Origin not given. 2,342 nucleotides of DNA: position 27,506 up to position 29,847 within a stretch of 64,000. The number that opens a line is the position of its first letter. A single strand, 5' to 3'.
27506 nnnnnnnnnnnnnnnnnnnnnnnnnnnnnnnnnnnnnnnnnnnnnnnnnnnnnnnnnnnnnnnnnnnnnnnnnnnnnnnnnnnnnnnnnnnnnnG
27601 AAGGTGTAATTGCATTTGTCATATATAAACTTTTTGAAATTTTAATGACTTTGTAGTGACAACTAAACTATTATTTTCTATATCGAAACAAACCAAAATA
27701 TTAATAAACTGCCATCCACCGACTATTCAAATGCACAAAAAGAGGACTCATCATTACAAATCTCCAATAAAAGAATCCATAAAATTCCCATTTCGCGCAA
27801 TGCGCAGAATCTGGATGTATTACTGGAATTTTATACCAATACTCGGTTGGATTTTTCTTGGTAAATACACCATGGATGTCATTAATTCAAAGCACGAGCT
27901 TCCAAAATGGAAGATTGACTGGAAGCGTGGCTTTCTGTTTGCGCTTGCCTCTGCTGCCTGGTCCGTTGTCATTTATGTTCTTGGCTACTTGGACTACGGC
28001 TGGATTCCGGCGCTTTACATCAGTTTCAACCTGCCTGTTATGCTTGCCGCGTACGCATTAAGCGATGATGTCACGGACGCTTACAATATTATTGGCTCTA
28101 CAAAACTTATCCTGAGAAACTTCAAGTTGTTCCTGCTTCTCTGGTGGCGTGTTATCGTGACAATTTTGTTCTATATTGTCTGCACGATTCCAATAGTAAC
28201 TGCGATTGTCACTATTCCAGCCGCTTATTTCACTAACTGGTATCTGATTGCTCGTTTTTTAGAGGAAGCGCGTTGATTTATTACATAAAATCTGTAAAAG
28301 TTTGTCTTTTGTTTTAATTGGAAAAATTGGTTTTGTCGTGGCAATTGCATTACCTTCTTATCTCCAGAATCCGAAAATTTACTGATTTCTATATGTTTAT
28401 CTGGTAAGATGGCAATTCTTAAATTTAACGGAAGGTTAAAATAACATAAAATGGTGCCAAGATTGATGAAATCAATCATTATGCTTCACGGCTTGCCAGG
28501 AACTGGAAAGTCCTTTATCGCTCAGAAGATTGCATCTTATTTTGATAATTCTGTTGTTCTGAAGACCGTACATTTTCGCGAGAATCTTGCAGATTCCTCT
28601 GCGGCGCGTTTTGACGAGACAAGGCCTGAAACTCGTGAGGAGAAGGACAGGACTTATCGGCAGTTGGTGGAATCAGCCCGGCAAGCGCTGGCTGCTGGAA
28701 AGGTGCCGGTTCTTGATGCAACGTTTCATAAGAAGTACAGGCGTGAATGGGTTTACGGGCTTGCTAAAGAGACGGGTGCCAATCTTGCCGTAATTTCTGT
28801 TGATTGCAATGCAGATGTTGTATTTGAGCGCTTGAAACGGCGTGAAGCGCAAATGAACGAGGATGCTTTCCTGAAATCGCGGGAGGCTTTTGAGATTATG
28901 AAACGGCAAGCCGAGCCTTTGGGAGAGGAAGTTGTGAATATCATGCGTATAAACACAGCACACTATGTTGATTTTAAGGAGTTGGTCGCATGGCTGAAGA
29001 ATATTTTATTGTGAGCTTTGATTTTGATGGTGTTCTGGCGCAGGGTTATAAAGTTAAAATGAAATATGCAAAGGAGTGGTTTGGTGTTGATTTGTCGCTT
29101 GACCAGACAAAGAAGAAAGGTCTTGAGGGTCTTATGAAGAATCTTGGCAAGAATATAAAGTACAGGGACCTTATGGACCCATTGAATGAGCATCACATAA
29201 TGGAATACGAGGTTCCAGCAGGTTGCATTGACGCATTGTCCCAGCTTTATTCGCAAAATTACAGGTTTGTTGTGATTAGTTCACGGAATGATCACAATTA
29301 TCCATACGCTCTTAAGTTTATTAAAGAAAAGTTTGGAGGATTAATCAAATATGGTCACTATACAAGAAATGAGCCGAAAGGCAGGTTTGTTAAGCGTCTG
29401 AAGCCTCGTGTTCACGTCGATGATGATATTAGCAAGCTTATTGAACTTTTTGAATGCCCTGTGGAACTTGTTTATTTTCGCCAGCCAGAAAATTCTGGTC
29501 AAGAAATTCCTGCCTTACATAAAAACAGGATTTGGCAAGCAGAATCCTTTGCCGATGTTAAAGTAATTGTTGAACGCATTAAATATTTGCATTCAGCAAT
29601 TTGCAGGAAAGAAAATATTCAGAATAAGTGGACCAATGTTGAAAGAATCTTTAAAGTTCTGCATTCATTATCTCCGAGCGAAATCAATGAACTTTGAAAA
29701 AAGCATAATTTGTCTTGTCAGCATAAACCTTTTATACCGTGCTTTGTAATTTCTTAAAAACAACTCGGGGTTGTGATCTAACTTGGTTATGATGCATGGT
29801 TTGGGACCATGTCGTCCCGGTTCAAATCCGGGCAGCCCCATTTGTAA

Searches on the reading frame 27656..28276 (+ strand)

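Call 9: search_protein_families(library=pfam, proteins=[window:27656-28276:+], max_evalue=0.001)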
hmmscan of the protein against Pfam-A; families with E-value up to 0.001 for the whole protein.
window:27656-28276:+ (206 aa): 1 family
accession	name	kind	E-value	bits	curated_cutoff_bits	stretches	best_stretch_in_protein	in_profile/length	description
PF13197.11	DUF4013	-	0.00016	22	26.9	0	58-105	6-60/168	Protein of unknown function (DUF4013)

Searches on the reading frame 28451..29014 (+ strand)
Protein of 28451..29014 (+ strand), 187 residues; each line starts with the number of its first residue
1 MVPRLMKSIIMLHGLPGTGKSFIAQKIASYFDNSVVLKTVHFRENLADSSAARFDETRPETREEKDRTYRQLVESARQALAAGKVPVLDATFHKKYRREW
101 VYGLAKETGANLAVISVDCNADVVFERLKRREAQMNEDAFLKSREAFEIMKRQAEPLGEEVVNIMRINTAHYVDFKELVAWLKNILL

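Call 9: search_protein_families(library=pfam, proteins=[window:28451-29014:+], max_evalue=0.001)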
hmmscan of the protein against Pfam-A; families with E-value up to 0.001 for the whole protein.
window:28451-29014:+ (187 aa): 12 families
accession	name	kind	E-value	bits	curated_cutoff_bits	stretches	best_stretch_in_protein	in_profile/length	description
PF13671.12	AAA_33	-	6.8e-22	78.7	27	1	10-157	2-143/143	AAA domain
PF13238.12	AAA_18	-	3.4e-11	44.1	29.4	1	10-138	1-118/128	AAA domain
PF08433.16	KTI12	-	5.5e-11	42.9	22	1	9-138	3-128/271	Chromatin associated protein KTI12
PF01591.24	6PF2K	-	3.1e-10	40.2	27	1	7-127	13-141/223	6-phosphofructo-2-kinase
PF13207.12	AAA_17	-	4e-10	40.5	27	1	14-138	2-129/136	AAA domain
PF06414.18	Zeta_toxin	-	2.7e-07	30.6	22.3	1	7-136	16-148/199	Zeta toxin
PF13401.12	AAA_22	-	0.00028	21.6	27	1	7-86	5-86/130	AAA domain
PF07931.18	CPT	-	0.00028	21.2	22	1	8-133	2-126/172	Chloramphenicol phosphotransferase-like protein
PF00004.35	AAA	-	0.00031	21.6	21.2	1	10-76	1-53/131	ATPase family associated with various cellular activities (AAA)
PF13191.12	AAA_16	-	0.00056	20.9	32.6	0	8-48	25-71/167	AAA ATPase domain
PF07728.20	AAA_5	-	0.00061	20.3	22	0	10-85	2-69/139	AAA domain (dynein-related subfamily)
PF24883.2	NPHP3_N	-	0.00085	20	24.8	0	8-35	23-50/164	Nephrocystin 3, N-terminal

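Call 93: search_protein_families(library=ncbifam, proteins=[window:28451-29014:+], max_evalue=0.00001)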
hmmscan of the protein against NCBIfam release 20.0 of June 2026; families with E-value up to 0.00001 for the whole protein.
window:28451-29014:+ (187 aa): 3 families
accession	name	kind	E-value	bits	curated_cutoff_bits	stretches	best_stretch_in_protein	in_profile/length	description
TIGR04075.1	bacter_Pnkp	equivalog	1.6e-09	36.6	750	1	8-174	9-162/851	polynucleotide kinase-phosphatase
TIGR03574.1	selen_PSTK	equivalog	5.8e-07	29.2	290.5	1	9-149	1-134/249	L-seryl-tRNA(Sec) kinase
TIGR01313.1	therm_gnt_kin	subfamily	7.2e-06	25.8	113.75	1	11-173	2-153/164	gluconokinase, GntK/IdnK-type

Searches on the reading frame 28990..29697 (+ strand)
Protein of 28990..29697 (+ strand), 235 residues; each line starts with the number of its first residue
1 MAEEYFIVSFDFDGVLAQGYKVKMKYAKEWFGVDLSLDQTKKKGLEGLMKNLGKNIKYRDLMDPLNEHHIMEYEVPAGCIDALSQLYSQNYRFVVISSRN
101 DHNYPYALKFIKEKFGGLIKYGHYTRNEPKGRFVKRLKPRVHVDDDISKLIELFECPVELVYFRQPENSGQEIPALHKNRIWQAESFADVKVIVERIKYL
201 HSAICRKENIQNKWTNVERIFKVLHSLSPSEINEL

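Call 9: search_protein_families(library=pfam, proteins=[window:28990-29697:+], max_evalue=0.001)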
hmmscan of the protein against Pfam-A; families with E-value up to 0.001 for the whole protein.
window:28990-29697:+ (235 aa): 2 families
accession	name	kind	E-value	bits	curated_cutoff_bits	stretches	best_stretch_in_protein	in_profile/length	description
PF06941.18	NT5C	-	2.5e-05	24.7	24.8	1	7-108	3-99/180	5' nucleotidase, deoxy (Pyrimidine), cytosolic type C protein (NT5C)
PF13419.12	HAD_2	-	9.1e-05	23.1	23.8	1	10-113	3-120/178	Haloacid dehalogenase-like hydrolase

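Call 93: search_protein_families(library=ncbifam, proteins=[window:28990-29697:+], max_evalue=0.00001)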
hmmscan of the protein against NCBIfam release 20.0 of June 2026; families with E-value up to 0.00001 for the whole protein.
window:28990-29697:+ (235 aa): 0 families
